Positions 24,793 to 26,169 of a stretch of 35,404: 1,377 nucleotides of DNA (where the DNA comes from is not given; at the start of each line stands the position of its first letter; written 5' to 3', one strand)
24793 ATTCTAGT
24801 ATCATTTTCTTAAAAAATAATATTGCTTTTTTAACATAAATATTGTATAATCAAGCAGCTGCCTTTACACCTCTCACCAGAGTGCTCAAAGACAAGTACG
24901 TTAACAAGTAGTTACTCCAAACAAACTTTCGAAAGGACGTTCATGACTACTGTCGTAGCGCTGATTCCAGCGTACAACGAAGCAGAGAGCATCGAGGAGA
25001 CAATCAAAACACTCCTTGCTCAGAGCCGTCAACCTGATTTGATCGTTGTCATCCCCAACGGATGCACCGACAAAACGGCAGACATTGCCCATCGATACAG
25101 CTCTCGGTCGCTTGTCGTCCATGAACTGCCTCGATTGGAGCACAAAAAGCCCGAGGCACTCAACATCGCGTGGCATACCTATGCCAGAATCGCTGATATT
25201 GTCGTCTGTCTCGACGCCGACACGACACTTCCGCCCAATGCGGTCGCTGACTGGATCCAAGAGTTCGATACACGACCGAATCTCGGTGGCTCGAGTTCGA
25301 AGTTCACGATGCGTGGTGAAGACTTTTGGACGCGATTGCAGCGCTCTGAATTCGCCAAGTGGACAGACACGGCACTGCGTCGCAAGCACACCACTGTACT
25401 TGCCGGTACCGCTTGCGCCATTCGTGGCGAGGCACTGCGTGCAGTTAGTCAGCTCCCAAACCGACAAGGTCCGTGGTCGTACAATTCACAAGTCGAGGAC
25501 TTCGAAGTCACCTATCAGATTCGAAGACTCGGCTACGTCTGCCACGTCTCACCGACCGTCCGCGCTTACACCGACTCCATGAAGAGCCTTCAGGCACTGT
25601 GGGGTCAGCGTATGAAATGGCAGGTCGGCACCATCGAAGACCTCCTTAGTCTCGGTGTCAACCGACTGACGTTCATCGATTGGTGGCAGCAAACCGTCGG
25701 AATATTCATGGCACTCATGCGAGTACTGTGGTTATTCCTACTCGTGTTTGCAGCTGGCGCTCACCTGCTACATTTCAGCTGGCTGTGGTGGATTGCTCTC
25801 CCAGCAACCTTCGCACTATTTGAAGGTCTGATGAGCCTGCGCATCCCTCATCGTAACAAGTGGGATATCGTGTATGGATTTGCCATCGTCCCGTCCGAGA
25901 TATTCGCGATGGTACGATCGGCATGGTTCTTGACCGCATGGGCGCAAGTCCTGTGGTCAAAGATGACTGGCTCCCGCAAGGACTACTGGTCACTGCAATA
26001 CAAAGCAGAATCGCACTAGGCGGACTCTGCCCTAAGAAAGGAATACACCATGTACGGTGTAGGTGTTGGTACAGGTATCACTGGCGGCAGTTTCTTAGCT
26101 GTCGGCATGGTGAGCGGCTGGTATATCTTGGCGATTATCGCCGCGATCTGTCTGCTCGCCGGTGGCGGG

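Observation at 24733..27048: Compositionally foreign GT2 / 55-aa membrane peptide / sortase-like cassette inserted between trhO and an ABC exporter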

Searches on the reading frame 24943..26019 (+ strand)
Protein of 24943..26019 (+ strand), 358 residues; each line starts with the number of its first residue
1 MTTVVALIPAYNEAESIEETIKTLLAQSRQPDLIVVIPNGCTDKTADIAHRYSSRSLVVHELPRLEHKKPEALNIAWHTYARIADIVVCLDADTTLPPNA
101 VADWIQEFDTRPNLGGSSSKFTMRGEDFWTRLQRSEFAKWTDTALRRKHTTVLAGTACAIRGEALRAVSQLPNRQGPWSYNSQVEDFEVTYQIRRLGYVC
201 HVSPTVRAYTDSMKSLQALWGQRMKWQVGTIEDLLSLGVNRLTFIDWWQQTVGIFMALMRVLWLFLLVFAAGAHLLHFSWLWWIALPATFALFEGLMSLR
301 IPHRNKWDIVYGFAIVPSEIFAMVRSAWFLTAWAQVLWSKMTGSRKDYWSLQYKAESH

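Call 4: search_protein_families(library=pfam, proteins=[window:24943-26019:+], max_evalue=0.01)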
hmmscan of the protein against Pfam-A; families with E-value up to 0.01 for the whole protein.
window:24943-26019:+ (358 aa): 5 families
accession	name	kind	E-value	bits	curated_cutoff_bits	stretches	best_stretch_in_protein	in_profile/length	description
PF13632.12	Glyco_trans_2_3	-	5.5e-19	69.2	27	1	86-292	1-194/198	Glycosyl transferase family group 2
PF13641.12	Glyco_tranf_2_3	-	3.9e-18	66.8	27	1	5-228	4-229/230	Glycosyltransferase like family 2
PF00535.33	Glycos_transf_2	-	2.2e-16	60.7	23.3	1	7-166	3-165/168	Glycosyl transferase family 2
PF13506.12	Glyco_transf_21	-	1.8e-06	28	21.7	1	57-227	6-173/174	Glycosyl transferase family 21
PF13704.12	Glyco_tranf_2_4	-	0.00045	21.1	27.5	1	12-93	2-81/98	Glycosyl transferase family 2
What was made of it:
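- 24943..26019 (+): Minimal membrane GT2 of 358 aa. The GT-A domain starts at the N-terminus and C-terminal membrane helices follow. Signature residues are D43, D91xD93, E185-D186 and QRMKW at 222-226. Pfam hits are in call 4.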

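Call 5: search_protein_families(library=ncbifam, proteins=[window:24943-26019:+], max_evalue=0.01)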
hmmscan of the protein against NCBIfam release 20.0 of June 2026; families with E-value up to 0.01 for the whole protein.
window:24943-26019:+ (358 aa): 20 families
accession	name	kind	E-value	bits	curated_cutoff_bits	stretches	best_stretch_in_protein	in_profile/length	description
TIGR03937.1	PgaC_IcaA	equivalog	4.1e-27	95.2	422.3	1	3-277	46-316/407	poly-beta-1,6-N-acetyl-D-glucosamine synthase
TIGR03111.1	glyc2_xrt_Gpos1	hypoth_equivalog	8.6e-12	44.6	363.95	1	4-269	51-332/439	TIGR03111 family XrtG-associated glycosyltransferase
NF041865.1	EpsU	equivalog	2.2e-10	40.1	700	1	7-242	44-277/394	exopolysaccharide biosynthesis GT2 family glycosyltransferase EpsU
TIGR03469.1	HpnB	hypoth_equivalog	6.2e-08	32.1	379.25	1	3-56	45-99/386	hopene-associated glycosyltransferase HpnB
NF010496.0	PRK13915.1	equivalog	9e-08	31.5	262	1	2-97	31-130/307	glucosyl-3-phosphoglycerate synthase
NF053846.1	glyco_with_XrtP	equivalog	1.4e-07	30.5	520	1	7-232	46-300/440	XrtP-associated glycosyltransferase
TIGR04283.1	glyco_like_mftF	equivalog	1.8e-07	31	182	1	7-134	4-122/221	TIGR04283 family arsenosugar biosynthesis glycosyltransferase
TIGR04182.1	glyco_TIGR04182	equivalog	1.9e-05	24.2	325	1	4-103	2-92/293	S-layer glycoprotein N-glycosyltransferase AglJ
NF045692.1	OglycostaseCruG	equivalog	5.7e-05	22.2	600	1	2-108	41-152/386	2'-O-glycosyltransferase CruG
NF007482.0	PRK10073.1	equivalog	7.4e-05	21.9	423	1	4-62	8-66/334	glycosyltransferase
NF038302.1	EPS_HpsE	equivalog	8.7e-05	21.6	300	1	7-121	6-124/307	hormogonium polysaccharide biosynthesis glycosyltransferase HpsE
NF047588.1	GlcsyltransPgfSStrep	equivalog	0.00018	20.8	500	1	5-139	4-139/308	glycosyltransferase PgfS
NF007986.1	PRK10714.1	equivalog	0.00035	19.7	529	1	3-113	7-120/316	undecaprenyl-phosphate 4-deoxy-4-formamido-L-arabinose transferase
NF058614.1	PPMAGASynPpgS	equivalog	0.00051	19.5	370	1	6-62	4-56/226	polyprenyl-phospho-N-acetylgalactosaminyl synthase PpgS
NF041875.1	EPS_EpsD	equivalog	0.00066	19.2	370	1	7-214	4-210/325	exopolysaccharide biosynthesis glycosyltransferase EpsD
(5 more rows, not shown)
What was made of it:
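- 24943..26019 (+): NCBIfam PgaC_IcaA scores 95 bits, below its cut-off of 422 (call 5).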

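Call 10: find_homologous_proteins(query=window:24943-26019:+)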
Query window:24943-26019:+ (358 aa): 629 proteins with E <= 0.001 among 2689 candidates; the best 120 are listed.
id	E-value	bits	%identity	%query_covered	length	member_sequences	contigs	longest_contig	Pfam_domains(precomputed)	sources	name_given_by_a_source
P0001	1.3e-243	825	100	100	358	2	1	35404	PF13632.13,PF13641.13,PF00535.33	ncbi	-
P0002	1.5e-167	575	70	100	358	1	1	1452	PF13632.13,PF13641.13,PF00535.33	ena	-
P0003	7.6e-167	573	70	100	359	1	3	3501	PF13632.13,PF13641.13,PF00535.33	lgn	-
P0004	1.4e-165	569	69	100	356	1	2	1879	PF13632.13,PF13641.13,PF00535.33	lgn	-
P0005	1.2e-163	562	68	99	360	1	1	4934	PF13632.13,PF13641.13,PF00535.33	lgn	-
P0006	8.0e-163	560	69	100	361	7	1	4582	PF13632.13,PF13641.13,PF00535.33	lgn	-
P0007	5.9e-162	557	68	99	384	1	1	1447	PF13632.13,PF13641.13,PF00535.33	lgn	-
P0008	9.1e-162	556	68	100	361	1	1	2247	PF13632.13,PF13641.13,PF00535.33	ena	-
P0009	5.9e-161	553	68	100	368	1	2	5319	PF13632.13,PF13641.13,PF00535.33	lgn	-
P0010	8.9e-160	550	67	99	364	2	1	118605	PF13632.13,PF13641.13,PF00535.33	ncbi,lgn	-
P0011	6.1e-159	547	68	100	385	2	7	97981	PF13632.13,PF13641.13,PF00535.33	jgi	jgi:cellulose synthase/poly-beta-1,6-N-acetylglucosamine synthase-like glycosyltransferase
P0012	4.0e-158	544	66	100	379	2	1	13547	PF13632.13,PF13641.13,PF00535.33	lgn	-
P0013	5.6e-157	540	66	100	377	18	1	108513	PF13632.13,PF13641.13,PF00535.33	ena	-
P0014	4.3e-155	534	65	100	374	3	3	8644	PF13632.13,PF13641.13,PF00535.33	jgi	-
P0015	8.7e-150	517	62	100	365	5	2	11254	PF13632.13,PF13641.13,PF00535.33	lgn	-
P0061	3.1e-136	472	59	99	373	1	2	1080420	PF13632.13,PF13641.13,PF00535.33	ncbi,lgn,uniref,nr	ncbi:cellulose synthase/poly-beta-1,6-N-acetylglucosamine synthase-like glycosyltransferase [Friedma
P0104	4.1e-128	445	57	100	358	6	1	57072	PF13632.13,PF13641.13,PF00535.33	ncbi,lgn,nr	ncbi:glycosyltransferase [Microbacterium phage TinyMiny]|nr:glycosyltransferase [Microbacterium phag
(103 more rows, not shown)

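Call 13: find_encoding_contigs(protein=P0010, flank=6000, max_places=2)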
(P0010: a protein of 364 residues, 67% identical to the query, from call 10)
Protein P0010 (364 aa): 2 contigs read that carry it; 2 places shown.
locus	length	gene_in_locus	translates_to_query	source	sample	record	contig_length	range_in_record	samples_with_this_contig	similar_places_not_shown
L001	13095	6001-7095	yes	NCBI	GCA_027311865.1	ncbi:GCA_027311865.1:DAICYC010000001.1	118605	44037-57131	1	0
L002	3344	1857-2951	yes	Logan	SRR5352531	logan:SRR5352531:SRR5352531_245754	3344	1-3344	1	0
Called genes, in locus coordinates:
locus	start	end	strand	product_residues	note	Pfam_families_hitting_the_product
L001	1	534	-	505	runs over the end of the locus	PF00932:LTD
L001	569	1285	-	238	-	PF20772:TACO1_YebC_N, PF01709:Transcrip_reg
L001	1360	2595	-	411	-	PF00817:IMS, PF11799:IMS_C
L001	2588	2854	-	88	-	-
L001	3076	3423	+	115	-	-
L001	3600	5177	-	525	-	PF04024:PspC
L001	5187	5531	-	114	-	PF03551:PadR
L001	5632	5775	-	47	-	-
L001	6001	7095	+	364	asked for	PF00535:Glycos_transf_2, PF13641:Glyco_tranf_2_3, PF13632:Glyco_trans_2_3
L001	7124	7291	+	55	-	-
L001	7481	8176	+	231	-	PF04203:Sortase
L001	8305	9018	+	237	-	-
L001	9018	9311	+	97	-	PF03477:ATP-cone (weak)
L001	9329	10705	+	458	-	PF00890:FAD_binding_2 (weak), PF01134:GIDA (faint), PF01266:DAO (faint), PF07992:Pyr_redox_2, PF12831:FAD_oxidored (weak), PF13738:Pyr_redox_3 (weak), PF00070:Pyr_redox, PF02852:Pyr_redox_dim, +3 more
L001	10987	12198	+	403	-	PF00270:DEAD, PF04851:ResIII, PF00271:Helicase_C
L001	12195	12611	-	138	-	PF07883:Cupin_2, PF02311:AraC_binding (faint)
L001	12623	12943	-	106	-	-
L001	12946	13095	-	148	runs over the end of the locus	PF04977:DivIC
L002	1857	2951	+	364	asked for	PF00535:Glycos_transf_2, PF13641:Glyco_tranf_2_3, PF13632:Glyco_trans_2_3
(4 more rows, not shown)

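Call 14: find_encoding_contigs(protein=P0104, flank=6000, max_places=2)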
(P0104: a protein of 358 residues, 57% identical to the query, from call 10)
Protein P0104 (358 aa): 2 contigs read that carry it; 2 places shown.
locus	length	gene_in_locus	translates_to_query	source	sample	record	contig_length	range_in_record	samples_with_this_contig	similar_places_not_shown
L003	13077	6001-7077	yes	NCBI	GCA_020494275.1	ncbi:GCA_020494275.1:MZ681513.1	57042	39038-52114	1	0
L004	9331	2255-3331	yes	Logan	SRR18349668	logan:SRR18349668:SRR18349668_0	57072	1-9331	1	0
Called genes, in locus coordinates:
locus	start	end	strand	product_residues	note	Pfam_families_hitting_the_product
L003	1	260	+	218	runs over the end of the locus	-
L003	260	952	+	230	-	PF00106:adh_short, PF13561:adh_short_C2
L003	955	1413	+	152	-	-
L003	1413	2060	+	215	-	-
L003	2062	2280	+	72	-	-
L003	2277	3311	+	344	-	PF02811:PHP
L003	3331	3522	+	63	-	-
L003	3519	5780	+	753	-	PF07733:DNA_pol3_alpha, PF17657:DNA_pol3_finger, PF14579:HHH_6 (weak)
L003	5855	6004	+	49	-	-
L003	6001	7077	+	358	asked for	PF00535:Glycos_transf_2, PF13641:Glyco_tranf_2_3, PF13632:Glyco_trans_2_3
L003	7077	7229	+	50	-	-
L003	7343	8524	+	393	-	PF10979:DUF2786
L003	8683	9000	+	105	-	-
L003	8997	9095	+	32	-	-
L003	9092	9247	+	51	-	-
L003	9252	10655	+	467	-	PF02511:Thy1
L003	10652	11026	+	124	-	-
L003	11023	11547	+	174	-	-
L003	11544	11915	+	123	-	-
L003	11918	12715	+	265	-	-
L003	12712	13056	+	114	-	-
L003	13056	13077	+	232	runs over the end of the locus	-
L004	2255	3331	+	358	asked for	PF00535:Glycos_transf_2, PF13641:Glyco_tranf_2_3, PF13632:Glyco_trans_2_3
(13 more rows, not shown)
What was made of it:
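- The module lies among early and replication genes in phages (call 14).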

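Call 15: find_encoding_contigs(protein=P0061, flank=6000, max_places=2)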
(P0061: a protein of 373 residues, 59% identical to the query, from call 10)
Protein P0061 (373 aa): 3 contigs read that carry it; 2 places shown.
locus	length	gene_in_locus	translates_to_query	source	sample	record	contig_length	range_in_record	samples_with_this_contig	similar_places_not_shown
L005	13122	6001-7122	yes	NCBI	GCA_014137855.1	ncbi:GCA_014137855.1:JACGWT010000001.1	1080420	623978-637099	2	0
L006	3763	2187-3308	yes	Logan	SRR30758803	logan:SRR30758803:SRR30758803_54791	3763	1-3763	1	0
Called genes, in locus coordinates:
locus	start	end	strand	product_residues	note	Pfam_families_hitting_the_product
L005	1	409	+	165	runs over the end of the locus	PF01243:PNPOx_N, PF12900:Pyridox_ox_2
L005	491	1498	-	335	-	PF08240:ADH_N, PF16912:Glu_dehyd_C, PF00107:ADH_zinc_N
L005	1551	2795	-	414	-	PF02653:BPD_transp_2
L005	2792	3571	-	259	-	PF02463:SMC_N (faint), PF00005:ABC_tran, PF13304:AAA_21 (faint)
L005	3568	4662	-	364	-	PF00532:Peripla_BP_1, PF13407:Peripla_BP_4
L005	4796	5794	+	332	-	PF00356:LacI, PF00532:Peripla_BP_1, PF13407:Peripla_BP_4, PF13377:Peripla_BP_3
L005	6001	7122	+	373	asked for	PF00535:Glycos_transf_2, PF13641:Glyco_tranf_2_3, PF13632:Glyco_trans_2_3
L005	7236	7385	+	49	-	-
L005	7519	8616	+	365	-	PF06224:AlkZ-like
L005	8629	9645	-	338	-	PF22847:Glyco_hydro_43_rel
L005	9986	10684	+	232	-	PF00106:adh_short, PF01370:Epimerase (weak), PF13561:adh_short_C2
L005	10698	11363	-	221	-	PF08241:Methyltransf_11, PF13649:Methyltransf_25 (weak)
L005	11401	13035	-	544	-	PF00270:DEAD, PF00271:Helicase_C, PF16124:RecQ_Zn_bind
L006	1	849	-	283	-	?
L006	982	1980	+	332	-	PF00356:LacI, PF00532:Peripla_BP_1, PF13407:Peripla_BP_4, PF13377:Peripla_BP_3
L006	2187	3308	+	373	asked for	PF00535:Glycos_transf_2, PF13641:Glyco_tranf_2_3, PF13632:Glyco_trans_2_3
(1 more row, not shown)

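Call 18: find_related_loci(query=window:24943-26019:+, collection=genome_contigs, flank=6000)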
Query window:24943-26019:+ (358 aa) in genome_contigs; peptide patterns used: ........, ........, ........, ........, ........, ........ (x = any residue, [..] = any of these).
162 stretches matched a pattern; 111 encode a relative of the query (tblastn E <= 1e-3); the best 80 are kept; 80 distinct loci.
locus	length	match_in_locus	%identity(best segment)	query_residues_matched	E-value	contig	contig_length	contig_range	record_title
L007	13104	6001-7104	59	4-357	2e-144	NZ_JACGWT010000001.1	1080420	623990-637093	Microlunatus kandeliicorticis strain DSM 100723 Ga0264379_01, whole genome shotgun sequence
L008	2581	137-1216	59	4-357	4e-148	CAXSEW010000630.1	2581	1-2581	MAG: uncultured Nakamurella sp. isolate private_VT22_metawrap_bin.5 genome assembly, contig: private_VT22_metawrap_bin.5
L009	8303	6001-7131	57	4-357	2e-138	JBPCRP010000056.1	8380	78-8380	MAG: Propionibacteriaceae bacterium isolate TH_ant_mag_237 k127_7406159, whole genome shotgun sequence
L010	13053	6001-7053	61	4-357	5e-138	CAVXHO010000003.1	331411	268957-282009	MAG: uncultured Actinomycetota bacterium isolate MFD05513.bin.3.68 genome assembly, contig: contig_19894, whole genome s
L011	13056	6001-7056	57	4-357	4e-131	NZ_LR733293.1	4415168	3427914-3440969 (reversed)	Arthrobacter sp. 9AX isolate Arthrobacter sp. 9AX, whole genome shotgun sequence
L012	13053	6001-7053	57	4-356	6e-131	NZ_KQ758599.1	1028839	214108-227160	Pseudarthrobacter enclensis strain NIO-1008 Scaffold1, whole genome shotgun sequence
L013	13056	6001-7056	57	4-357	2e-131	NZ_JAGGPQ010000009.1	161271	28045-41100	Arthrobacter sp. ISL-85 ISL85_10, whole genome shotgun sequence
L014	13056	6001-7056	56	4-357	2e-130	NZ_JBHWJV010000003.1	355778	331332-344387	Pseudarthrobacter sp. NPDC059871 NPDC059871_T32_F9.ctg-0003, whole genome shotgun sequence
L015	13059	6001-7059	56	4-357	3e-130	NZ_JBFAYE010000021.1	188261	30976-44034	Actinoplanes sp. NPDC051861 NPDC051861_50_A1.ctg-0021, whole genome shotgun sequence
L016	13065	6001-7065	56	1-357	5e-130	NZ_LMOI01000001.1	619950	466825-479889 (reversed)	Arthrobacter sp. Leaf137 contig_1, whole genome shotgun sequence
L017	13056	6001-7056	56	4-357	1e-129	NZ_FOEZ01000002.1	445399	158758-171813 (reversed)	Arthrobacter sp. OV608, whole genome shotgun sequence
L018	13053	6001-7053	56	4-356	9e-129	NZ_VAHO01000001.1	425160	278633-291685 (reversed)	Pseudarthrobacter sp. NamE5 GHIKLHBA_1, whole genome shotgun sequence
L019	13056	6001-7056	55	4-357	3e-128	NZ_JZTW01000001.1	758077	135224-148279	Pseudarthrobacter chlorophenolicus strain Mor30.16 contig1, whole genome shotgun sequence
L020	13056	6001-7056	55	4-357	5e-128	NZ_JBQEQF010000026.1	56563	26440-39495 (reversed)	Paenarthrobacter sp. 22069 scaffold26, whole genome shotgun sequence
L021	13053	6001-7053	55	4-356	1e-127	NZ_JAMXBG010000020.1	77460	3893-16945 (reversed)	Pseudarthrobacter sp. MDT3-26 scaffold31, whole genome shotgun sequence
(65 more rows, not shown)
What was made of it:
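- The pair occurs in Arthrobacter, Pseudarthrobacter, Actinoplanes, Microlunatus, Nakamurella, Isoptericola, Solirubrobacterales and Acidimicrobiales (call 18).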

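Call 19: list_cluster_members(proteins=[window:24943-26019:+, window:26311-26964:+, window:23810-24721:-, window:27187-28935:+, window:26050-26217:+, L001:7481-8176:+, L001:9329-10705:+])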
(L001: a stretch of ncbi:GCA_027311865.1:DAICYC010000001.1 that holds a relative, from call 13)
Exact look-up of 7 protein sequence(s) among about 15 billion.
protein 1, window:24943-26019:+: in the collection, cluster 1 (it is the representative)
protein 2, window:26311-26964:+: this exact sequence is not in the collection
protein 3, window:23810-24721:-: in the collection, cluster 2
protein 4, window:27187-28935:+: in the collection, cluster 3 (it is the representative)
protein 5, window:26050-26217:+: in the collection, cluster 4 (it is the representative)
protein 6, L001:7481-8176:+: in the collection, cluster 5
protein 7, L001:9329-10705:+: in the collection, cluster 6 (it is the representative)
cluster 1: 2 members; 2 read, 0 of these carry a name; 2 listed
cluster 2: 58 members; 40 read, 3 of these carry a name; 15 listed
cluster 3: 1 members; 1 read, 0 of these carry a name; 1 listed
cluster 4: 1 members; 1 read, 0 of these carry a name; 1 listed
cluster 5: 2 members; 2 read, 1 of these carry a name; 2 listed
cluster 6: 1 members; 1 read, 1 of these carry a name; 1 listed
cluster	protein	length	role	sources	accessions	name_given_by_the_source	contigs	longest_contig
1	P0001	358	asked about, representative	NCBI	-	-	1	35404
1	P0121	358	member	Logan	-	-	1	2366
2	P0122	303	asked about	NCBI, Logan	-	-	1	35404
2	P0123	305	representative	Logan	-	-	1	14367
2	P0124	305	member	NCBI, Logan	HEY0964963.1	MAG TPA: rhodanese-related sulfurtransferase [Candidatus Saccharimonadales bacterium]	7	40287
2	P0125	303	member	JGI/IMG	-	UPF0176 protein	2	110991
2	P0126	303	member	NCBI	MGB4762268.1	MAG: rhodanese-related sulfurtransferase [Candidatus Saccharimonas sp.]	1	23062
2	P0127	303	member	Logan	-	-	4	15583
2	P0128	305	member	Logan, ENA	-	-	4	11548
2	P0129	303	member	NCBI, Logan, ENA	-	-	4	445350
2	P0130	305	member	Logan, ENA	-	-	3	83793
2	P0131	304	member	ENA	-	-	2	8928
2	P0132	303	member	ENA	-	-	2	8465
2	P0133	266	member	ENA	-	-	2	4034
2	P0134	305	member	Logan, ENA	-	-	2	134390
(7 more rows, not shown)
